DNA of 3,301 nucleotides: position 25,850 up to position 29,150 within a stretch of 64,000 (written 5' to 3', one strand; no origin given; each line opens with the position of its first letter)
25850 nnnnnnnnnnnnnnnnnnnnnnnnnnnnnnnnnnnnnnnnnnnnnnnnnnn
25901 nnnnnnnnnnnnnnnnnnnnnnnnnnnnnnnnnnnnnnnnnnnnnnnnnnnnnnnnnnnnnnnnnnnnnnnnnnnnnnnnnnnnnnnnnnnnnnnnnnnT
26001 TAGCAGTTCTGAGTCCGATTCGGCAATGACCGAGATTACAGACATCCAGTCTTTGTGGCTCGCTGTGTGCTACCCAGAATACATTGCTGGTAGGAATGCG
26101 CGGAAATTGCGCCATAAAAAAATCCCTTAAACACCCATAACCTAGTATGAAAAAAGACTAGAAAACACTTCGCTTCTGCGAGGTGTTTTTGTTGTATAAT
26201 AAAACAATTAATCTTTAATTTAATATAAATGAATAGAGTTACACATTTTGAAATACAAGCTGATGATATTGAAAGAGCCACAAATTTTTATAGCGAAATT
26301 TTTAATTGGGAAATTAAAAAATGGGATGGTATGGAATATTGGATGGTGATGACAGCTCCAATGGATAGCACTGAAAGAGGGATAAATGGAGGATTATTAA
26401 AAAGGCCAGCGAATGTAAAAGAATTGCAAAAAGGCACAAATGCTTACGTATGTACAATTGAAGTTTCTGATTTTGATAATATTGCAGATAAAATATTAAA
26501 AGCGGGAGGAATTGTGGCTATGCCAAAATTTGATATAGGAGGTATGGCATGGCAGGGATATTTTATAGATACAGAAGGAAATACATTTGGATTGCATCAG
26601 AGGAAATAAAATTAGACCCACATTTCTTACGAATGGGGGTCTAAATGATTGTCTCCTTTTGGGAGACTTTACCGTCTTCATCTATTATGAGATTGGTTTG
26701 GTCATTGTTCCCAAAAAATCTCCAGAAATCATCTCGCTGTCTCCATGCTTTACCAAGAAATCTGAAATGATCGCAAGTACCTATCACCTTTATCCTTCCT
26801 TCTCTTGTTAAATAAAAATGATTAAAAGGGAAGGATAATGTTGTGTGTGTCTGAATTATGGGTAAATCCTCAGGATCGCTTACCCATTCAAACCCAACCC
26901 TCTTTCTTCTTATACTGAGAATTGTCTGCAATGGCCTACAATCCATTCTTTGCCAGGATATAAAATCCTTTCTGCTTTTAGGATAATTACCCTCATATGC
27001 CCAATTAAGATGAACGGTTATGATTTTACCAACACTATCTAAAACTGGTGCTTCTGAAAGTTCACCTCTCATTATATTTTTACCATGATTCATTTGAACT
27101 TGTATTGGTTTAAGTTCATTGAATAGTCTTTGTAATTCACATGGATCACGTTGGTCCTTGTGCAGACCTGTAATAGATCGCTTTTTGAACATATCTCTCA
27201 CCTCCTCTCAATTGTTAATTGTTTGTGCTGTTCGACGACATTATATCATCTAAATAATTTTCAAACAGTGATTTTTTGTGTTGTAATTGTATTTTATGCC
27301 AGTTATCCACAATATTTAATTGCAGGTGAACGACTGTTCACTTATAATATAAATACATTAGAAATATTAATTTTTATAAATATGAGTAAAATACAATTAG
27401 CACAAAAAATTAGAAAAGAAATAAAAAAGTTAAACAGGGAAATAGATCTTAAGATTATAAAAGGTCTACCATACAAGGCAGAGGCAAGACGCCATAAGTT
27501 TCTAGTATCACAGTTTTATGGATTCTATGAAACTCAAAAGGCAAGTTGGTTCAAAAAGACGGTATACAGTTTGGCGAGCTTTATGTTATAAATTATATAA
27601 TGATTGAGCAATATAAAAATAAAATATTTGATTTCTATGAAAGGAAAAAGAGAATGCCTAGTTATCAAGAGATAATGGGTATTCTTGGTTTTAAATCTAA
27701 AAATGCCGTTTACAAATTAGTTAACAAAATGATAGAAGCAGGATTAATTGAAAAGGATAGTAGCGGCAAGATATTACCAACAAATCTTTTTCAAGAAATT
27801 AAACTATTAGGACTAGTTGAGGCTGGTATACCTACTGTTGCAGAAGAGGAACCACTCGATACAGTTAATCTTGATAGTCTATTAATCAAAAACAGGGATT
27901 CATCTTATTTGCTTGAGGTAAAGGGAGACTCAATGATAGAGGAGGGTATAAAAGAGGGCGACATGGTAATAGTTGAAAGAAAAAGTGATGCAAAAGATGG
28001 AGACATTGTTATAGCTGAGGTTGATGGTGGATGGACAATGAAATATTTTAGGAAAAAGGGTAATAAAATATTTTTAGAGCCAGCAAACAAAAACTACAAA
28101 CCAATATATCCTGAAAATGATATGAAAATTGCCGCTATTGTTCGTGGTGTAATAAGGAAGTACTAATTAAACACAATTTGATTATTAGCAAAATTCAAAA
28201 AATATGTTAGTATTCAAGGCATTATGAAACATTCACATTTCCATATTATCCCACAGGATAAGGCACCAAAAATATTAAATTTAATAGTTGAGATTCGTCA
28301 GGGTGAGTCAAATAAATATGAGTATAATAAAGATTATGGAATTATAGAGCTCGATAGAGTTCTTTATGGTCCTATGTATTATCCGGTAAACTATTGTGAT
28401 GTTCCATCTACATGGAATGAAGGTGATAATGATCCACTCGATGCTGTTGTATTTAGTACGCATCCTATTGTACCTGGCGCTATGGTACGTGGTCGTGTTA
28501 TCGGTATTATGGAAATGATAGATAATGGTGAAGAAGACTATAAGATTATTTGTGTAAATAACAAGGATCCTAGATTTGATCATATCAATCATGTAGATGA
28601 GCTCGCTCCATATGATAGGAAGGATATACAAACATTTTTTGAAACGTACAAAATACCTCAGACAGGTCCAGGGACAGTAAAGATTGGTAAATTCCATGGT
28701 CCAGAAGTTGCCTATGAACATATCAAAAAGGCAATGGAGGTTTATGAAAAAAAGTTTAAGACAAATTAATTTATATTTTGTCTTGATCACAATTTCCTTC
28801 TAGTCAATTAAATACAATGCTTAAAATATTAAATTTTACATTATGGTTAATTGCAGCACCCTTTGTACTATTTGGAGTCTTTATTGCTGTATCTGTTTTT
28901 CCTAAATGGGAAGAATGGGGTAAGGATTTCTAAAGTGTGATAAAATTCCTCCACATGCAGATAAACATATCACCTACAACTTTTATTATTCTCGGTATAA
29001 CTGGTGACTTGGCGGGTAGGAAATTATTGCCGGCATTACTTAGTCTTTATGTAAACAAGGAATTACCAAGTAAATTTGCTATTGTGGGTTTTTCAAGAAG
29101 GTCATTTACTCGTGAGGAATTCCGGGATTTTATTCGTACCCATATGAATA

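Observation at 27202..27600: LexA box fused to a promoter drives a 69-aa ORF co-transcribed with lexA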

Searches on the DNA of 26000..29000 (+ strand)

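Call 70: search_rna_families(source=window, start=26000, end=29000, threshold=evalue, max_evalue=1)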
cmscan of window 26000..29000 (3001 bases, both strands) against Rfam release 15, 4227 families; matches with E-value up to 1: 1.
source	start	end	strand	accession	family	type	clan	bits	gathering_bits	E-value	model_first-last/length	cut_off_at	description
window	26099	26189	+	RF01400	istR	Gene; antitoxin;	-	21.3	45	0.29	1-130/130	no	istR Hfq binding RNA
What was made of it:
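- Tried and rejected: Rfam found nothing significant in 26000-29000 (call 70), so a known leader RNA or riboswitch was rejected.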

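Call 81: search_rna_families(sources=[L112, L113, L003, L020, L008, L038], threshold=gathering)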
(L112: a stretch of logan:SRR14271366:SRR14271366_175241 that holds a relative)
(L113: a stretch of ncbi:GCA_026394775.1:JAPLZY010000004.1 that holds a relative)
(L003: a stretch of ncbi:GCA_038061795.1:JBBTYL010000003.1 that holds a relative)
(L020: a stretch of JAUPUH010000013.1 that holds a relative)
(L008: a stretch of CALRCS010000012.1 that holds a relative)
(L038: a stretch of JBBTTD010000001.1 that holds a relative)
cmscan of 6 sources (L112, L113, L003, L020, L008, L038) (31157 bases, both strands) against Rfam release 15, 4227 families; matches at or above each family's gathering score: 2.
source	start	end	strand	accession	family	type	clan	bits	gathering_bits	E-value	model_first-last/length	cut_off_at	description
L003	1018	1090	+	RF00005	tRNA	Gene; tRNA;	CL00001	63.9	29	7.5e-12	1-71/71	no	tRNA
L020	1889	1961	+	RF00005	tRNA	Gene; tRNA;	CL00001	63.9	29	7.5e-12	1-71/71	no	tRNA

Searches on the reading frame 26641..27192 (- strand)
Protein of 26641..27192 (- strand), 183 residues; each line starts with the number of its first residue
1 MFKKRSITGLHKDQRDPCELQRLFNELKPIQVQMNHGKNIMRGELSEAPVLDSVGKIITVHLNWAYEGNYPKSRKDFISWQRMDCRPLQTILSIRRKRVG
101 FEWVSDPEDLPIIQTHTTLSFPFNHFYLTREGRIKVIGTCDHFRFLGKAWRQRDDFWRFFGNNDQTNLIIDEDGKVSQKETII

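Call 6: search_protein_families(library=pfam, proteins=[window:26641-27192:-], max_evalue=0.1)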
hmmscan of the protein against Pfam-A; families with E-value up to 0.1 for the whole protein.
window:26641-27192:- (183 aa): 0 families

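Call 7: search_protein_families(library=ncbifam, proteins=[window:26641-27192:-], max_evalue=0.1)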
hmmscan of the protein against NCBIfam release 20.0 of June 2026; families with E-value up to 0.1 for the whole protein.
window:26641-27192:- (183 aa): 0 families

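Call 51: search_protein_families(library=phrogs, proteins=[window:26641-27192:-], max_evalue=0.01)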
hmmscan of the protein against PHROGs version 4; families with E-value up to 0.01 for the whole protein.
window:26641-27192:- (183 aa): 0 families
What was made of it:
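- There is no PHROG match of the kind expected for a gp7 relative (call 51).
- Tried and rejected: Pfam, NCBIfam and PHROGs gave nothing for the small protein or for the divergent 183-aa ORF (calls 6, 7, 51).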
